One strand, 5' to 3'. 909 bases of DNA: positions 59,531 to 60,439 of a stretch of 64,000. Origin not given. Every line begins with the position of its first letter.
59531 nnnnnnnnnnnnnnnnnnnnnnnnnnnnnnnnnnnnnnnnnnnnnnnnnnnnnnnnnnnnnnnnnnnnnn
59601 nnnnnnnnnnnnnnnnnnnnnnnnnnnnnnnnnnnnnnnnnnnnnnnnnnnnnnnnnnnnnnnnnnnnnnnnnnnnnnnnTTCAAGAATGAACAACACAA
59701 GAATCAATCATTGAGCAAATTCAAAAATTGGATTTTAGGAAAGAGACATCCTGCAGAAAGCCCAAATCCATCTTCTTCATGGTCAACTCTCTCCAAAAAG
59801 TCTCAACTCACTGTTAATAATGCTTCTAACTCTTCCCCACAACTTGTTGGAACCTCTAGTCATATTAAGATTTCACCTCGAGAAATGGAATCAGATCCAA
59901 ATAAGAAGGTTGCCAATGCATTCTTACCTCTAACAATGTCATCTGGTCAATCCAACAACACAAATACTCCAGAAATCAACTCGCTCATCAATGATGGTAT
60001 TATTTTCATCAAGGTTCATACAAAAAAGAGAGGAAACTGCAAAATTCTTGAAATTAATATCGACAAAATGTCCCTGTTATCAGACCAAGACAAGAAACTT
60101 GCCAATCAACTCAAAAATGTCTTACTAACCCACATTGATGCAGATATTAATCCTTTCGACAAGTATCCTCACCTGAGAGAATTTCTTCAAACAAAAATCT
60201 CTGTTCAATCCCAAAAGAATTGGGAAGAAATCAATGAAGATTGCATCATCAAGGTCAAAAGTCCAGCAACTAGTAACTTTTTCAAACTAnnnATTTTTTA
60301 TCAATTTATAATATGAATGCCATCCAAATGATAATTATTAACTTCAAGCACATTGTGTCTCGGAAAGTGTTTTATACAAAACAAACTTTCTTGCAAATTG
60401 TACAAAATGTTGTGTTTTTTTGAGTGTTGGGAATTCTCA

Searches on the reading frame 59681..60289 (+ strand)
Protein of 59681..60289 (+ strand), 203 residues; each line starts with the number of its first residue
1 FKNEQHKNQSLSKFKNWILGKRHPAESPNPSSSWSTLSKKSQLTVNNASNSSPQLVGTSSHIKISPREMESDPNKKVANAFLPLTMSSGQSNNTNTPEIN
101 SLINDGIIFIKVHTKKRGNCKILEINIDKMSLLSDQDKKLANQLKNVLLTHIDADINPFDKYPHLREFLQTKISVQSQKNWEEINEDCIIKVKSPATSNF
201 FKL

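Call 43: search_protein_families(library=pfam, proteins=[window:59681-60289:+], max_evalue=1)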
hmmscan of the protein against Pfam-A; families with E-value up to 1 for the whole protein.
window:59681-60289:+ (203 aa): 1 family
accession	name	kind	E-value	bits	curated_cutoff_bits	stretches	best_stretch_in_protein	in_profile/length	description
PF04427.23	Brix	-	0.04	14.3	28.2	1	102-170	51-119/193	Brix domain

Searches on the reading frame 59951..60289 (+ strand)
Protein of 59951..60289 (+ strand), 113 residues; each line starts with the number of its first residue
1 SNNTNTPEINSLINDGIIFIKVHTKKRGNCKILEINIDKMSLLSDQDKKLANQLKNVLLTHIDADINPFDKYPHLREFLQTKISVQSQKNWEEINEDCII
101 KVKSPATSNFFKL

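Call 49: predict_structure(alignment_id=A1)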
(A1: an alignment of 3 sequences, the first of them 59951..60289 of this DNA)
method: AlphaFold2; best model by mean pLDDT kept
length: 113 residues; sequences in the alignment: 3
mean_pLDDT: 82.2   pTM: 0.73
mean pLDDT of the five models: 82.2, 80.0, 78.8, 78.4, 51.9
residues with pLDDT >= 90: 26; 70-90: 73; 50-70: 8; < 50: 6
segments of 3 or more residues with pLDDT < 50: 1-6
pLDDT, mean of each block of 10 residues (from residue 1): 45 78 84 83 84 90 88 93 86 85 86 90
secondary structure, 60 per line:
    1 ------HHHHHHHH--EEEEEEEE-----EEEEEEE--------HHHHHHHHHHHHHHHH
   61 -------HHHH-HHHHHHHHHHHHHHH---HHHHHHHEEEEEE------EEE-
elements in order: H7-14 E17-24 E30-36 H45-60 H68-71 H73-87 H91-97 E98-103 E110-112

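Call 51: fold_search(model_id=the predicted structure, library=pdb)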
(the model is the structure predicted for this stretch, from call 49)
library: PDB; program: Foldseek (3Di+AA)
matches with E <= 10: 188; with E <= 0.001: 0
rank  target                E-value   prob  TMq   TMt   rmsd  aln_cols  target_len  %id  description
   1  8zwc_B                2.0e+00  0.06  0.14  0.05  11.8        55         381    9  Cryo-EM Structure of the BLOC-3 complex (released 2025-12-17)
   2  3h25_A                2.5e+00  0.12  0.24  0.16   6.1        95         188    9  Crystal structure of the catalytic domain of primase Repb' in complex with initiator DNA (released 2009-04-28)
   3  2re7                  2.5e+00  0.07  0.21  0.19  10.7        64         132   20  Crystal structure of a pyridoxamine 5'-phosphate oxidase related protein (psyc_0186) from psychrobacter arcticus 273-4 a (released 2007-10-09)
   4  7zgd                  2.9e+00  0.05  0.19  0.09  11.3        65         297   18  Structure of yeast Sec14p with NPPM244 (released 2023-01-25)
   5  8sey_A                2.9e+00  0.04  0.23  0.07  13.7        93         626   11  Cryo-EM Structure of RyR1 + Adenosine (Local Refinement of TMD) (released 2023-05-24)
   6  4br6_B                3.5e+00  0.06  0.15  0.10   6.7        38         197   21  Crystal structure of Chaetomium thermophilum MnSOD (released 2013-12-18)
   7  5xu8_A                3.8e+00  0.11  0.17  0.06   1.1        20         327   15  Crystal structure of human USP2 in complex with ubiquitin and 6-thioguanine (released 2018-02-28)
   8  3v6e_A                3.8e+00  0.11  0.17  0.06   1.1        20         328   15  Crystal Structure of USP2 and a mutant form of Ubiquitin (released 2012-12-19)
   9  7dkk_A                3.8e+00  0.02  0.15  0.16   6.5        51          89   16  De novo design protein XM2H (released 2021-12-08)
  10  7y22_Y                4.2e+00  0.11  0.17  0.02   1.1        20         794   10  CryoEM structure of Klebsiella phage Kp7 tail complex applied with C6 symmetry (released 2023-06-14)
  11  2jes_A                4.2e+00  0.02  0.15  0.06  10.6        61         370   10  Portal protein (gp6) from bacteriophage SPP1 (released 2007-03-27)
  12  6dgf_A                4.5e+00  0.11  0.17  0.06   1.0        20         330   15  Ubiquitin Variant bound to USP2 (released 2019-02-13)
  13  2hd5_A                4.5e+00  0.10  0.17  0.06   1.1        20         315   15  USP2 in complex with ubiquitin (released 2006-08-15)
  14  5xve_A                4.5e+00  0.10  0.17  0.06   1.1        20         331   15  Crystal structure of human USP2 C276S mutant in complex with ubiquitin (released 2018-02-28)
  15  3nhe_A                4.5e+00  0.10  0.17  0.06   1.1        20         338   15  High Resolution Structure (1.26A) of USP2a in Complex with Ubiquitin (released 2010-06-30)
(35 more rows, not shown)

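Call 68: find_related_loci(query=A1, collection=metagenome_contigs, flank=10000)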
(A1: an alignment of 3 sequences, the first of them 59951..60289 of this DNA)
Query A1 (113 aa) in metagenome_contigs; peptide patterns used: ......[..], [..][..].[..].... (x = any residue, [..] = any of these).
600 stretches matched a pattern, but none encodes a relative of the query by tblastn (E <= 1e-3).
